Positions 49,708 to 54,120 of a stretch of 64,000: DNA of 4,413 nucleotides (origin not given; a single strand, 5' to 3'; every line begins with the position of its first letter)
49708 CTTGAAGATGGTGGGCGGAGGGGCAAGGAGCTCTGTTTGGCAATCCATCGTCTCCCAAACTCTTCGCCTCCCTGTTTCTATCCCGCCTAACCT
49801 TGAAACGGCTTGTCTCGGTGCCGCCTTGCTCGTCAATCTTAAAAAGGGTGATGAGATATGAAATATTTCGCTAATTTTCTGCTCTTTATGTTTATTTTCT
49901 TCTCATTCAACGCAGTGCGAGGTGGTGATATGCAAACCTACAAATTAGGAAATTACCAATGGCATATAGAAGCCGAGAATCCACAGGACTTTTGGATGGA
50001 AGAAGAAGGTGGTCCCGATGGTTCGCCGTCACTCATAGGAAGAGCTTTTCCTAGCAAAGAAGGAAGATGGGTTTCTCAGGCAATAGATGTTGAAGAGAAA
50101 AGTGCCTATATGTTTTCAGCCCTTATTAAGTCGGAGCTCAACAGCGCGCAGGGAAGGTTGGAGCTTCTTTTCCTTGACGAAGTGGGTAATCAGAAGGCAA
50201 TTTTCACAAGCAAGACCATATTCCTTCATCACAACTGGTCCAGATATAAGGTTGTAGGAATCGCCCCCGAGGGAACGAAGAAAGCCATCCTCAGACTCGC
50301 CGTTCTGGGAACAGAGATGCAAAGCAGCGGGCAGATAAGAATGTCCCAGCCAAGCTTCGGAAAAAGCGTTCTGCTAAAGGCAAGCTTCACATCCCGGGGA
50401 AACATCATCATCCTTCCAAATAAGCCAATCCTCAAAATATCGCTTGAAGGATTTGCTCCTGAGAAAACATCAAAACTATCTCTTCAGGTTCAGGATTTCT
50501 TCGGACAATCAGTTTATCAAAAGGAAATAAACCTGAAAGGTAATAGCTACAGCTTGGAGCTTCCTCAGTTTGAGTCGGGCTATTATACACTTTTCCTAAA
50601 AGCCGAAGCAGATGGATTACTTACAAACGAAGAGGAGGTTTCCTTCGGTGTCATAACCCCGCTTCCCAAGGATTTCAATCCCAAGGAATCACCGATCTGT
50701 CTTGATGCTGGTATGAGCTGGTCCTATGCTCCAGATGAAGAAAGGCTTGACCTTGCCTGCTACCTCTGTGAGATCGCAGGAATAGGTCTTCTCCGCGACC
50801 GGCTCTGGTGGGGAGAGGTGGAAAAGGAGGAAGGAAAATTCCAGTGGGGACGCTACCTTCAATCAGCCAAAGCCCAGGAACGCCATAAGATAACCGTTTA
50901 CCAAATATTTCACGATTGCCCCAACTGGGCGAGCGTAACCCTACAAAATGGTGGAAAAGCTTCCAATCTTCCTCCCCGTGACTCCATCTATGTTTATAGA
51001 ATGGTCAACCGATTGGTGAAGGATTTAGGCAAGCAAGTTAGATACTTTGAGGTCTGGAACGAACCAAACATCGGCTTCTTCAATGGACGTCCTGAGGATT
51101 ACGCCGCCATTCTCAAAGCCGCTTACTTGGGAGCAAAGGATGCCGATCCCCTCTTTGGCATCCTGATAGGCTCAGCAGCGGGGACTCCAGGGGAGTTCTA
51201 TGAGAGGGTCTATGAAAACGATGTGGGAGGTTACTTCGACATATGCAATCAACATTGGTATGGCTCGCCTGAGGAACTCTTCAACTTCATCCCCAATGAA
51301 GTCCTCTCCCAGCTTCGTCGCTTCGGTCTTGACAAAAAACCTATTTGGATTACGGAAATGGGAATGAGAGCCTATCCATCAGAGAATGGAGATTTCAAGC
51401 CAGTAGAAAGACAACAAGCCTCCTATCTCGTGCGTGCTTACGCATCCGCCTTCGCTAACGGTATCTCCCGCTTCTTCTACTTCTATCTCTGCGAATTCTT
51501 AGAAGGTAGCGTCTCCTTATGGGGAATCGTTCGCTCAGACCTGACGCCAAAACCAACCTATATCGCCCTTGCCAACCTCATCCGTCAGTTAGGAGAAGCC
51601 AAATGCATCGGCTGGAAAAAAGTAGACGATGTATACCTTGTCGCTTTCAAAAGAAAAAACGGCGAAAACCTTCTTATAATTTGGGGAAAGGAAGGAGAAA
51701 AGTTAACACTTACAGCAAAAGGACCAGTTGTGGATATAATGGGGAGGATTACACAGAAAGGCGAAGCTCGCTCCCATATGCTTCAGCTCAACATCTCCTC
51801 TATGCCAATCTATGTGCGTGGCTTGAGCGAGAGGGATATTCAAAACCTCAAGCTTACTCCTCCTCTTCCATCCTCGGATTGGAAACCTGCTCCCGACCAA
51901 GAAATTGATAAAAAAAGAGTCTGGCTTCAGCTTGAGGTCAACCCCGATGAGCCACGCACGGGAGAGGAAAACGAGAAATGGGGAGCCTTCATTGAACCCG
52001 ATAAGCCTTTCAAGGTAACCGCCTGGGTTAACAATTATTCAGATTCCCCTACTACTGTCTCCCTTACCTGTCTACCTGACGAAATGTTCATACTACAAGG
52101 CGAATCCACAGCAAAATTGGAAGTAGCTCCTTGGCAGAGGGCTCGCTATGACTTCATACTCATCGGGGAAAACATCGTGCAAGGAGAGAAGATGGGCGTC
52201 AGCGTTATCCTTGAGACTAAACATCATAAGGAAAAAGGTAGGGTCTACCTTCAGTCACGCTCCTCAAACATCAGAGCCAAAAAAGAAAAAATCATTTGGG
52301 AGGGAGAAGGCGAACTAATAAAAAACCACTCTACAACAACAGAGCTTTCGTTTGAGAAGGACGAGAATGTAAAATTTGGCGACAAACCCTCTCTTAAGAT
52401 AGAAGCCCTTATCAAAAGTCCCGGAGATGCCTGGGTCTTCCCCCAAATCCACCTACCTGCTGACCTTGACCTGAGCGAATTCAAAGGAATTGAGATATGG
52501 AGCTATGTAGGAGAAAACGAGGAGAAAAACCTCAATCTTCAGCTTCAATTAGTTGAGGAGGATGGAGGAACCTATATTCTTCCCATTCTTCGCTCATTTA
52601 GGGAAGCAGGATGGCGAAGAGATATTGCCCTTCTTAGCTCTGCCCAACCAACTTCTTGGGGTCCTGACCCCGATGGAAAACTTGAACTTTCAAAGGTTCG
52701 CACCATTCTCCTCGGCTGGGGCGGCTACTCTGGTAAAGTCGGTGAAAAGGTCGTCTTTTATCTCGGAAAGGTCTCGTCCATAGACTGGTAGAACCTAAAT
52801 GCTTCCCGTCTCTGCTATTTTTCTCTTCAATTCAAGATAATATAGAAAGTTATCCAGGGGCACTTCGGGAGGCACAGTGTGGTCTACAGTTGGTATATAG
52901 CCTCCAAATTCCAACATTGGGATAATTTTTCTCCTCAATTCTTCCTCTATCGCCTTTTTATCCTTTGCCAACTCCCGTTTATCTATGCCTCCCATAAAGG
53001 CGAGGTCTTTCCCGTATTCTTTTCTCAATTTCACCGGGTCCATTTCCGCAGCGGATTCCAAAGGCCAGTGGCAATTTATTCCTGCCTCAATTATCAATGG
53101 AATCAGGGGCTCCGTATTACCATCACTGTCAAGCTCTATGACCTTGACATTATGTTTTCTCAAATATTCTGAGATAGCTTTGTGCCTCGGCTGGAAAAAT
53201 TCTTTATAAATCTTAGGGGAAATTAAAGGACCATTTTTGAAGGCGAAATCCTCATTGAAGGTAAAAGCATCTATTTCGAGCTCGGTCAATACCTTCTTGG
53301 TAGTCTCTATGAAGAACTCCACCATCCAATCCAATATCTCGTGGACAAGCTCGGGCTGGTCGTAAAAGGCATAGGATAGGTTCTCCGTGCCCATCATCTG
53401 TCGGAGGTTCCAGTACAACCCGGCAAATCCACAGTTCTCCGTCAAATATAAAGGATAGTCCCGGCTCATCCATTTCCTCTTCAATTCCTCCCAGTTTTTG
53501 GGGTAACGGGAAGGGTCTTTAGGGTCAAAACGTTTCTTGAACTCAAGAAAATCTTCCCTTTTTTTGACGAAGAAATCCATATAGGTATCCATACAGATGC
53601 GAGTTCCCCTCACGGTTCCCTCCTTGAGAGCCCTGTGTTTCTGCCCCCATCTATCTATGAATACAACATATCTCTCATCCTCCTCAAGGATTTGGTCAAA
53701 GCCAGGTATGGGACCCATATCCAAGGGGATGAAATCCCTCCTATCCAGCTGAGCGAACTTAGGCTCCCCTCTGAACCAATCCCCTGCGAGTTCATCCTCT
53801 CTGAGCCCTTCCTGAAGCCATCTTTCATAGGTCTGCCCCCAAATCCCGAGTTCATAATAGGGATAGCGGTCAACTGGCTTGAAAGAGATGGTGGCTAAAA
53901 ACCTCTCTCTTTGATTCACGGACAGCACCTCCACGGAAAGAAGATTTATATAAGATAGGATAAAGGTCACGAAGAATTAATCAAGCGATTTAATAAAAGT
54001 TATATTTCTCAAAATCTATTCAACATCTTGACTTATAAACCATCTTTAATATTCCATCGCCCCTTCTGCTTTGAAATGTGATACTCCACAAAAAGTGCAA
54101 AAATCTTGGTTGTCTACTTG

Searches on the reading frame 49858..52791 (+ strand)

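Call 3: search_protein_families(library=pfam, proteins=[window:49858-52791:+], max_evalue=0.01)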
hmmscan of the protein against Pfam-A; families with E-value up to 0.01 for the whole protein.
window:49858-52791:+ (977 aa): 2 families
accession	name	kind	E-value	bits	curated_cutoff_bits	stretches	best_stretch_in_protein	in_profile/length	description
PF11790.14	Glyco_hydro_cc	-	1.4e-05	25.3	21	1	391-543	63-209/237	Glycosyl hydrolase catalytic core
PF18962.6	Por_Secre_tail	-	0.00014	22.5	27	1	187-250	5-65/75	Secretion system C-terminal sorting domain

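Call 4: search_protein_families(library=ncbifam, proteins=[window:49858-52791:+], max_evalue=0.01)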
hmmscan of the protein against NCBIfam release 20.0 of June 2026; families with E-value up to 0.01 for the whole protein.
window:49858-52791:+ (977 aa): 0 families

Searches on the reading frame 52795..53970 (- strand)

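Call 3: search_protein_families(library=pfam, proteins=[window:52795-53970:-], max_evalue=0.01)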
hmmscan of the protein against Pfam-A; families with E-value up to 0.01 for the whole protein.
window:52795-53970:- (391 aa): 1 family
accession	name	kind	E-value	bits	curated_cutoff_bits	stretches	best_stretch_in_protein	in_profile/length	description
PF01208.23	URO-D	-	2.4e-16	60.1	23.9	1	191-381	152-342/346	Uroporphyrinogen decarboxylase (URO-D)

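Call 4: search_protein_families(library=ncbifam, proteins=[window:52795-53970:-], max_evalue=0.01)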
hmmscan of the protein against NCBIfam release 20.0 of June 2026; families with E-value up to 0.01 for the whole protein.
window:52795-53970:- (391 aa): 5 families
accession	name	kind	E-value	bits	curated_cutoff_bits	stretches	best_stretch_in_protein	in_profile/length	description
TIGR01463.1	mtaA_cmuA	subfamily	3.2e-10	39.8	235.4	1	191-375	153-328/340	MtaA/CmuA family methyltransferase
NF004889.0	PRK06252.1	subfamily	5.1e-08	32.3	244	1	191-340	154-295/340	methylcobalamin:coenzyme M methyltransferase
NF040654.1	MtaA_Meth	equivalog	0.00032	19.7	400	1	191-298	152-252/337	methylcobamide:CoM methyltransferase MtaA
NF041608.1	methylcob_mtaseMtbA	equivalog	0.00082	18.6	600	1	189-300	151-258/339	methylcobamide:CoM methyltransferase MtbA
TIGR01464.1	hemE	equivalog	0.0015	17.6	302.95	1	250-380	207-334/338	uroporphyrinogen decarboxylase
